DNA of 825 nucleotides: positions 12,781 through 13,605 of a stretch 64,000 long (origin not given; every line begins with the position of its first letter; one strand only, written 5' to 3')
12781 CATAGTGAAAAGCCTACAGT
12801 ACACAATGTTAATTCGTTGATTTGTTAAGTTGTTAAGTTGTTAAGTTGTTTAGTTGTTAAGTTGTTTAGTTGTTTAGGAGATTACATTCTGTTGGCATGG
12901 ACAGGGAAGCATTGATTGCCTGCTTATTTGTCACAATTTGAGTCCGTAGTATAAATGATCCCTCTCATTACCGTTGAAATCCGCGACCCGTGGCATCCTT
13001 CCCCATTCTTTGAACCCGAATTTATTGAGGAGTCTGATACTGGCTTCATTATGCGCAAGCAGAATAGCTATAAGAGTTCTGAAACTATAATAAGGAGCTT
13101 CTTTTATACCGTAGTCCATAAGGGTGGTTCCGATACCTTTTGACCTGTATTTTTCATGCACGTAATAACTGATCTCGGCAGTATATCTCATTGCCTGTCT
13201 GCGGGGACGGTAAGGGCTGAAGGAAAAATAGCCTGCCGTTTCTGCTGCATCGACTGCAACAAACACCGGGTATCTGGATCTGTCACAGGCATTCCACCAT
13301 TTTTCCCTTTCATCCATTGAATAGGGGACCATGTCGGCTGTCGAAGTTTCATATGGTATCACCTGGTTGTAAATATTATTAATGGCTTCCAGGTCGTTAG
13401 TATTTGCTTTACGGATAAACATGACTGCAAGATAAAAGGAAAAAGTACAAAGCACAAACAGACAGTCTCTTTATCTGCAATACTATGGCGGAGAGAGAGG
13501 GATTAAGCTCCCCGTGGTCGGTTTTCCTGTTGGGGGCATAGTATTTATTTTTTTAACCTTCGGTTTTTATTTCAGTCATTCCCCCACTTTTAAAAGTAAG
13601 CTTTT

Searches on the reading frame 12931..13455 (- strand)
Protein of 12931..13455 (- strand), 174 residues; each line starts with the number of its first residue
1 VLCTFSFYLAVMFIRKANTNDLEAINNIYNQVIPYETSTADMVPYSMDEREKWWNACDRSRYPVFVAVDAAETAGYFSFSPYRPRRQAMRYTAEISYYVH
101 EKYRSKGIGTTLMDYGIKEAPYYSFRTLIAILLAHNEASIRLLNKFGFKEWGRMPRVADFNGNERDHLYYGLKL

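Call 56: search_protein_families(library=pfam, proteins=[window:12931-13455:-], max_evalue=0.001)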
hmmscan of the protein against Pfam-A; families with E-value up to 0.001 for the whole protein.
window:12931-13455:- (174 aa): 6 families
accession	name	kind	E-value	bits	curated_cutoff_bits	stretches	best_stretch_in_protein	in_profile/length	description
PF00583.31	Acetyltransf_1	-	1.5e-14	54.7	20.7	1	45-148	16-116/116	Acetyltransferase (GNAT) family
PF13420.13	Acetyltransf_4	-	1e-12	48.8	24.3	1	14-168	1-154/155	Acetyltransferase (GNAT) domain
PF13302.13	Acetyltransf_3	-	1.2e-11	45.9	25.4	1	13-149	3-138/138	Acetyltransferase (GNAT) domain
PF13508.13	Acetyltransf_7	-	4.4e-09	37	27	1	63-150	4-84/84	Acetyltransferase (GNAT) domain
PF13673.13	Acetyltransf_10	-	1.4e-06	28.7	23.6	1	49-153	18-112/128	Acetyltransferase (GNAT) domain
PF13527.13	Acetyltransf_9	-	9.6e-05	22.8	25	1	14-149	2-125/127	Acetyltransferase (GNAT) domain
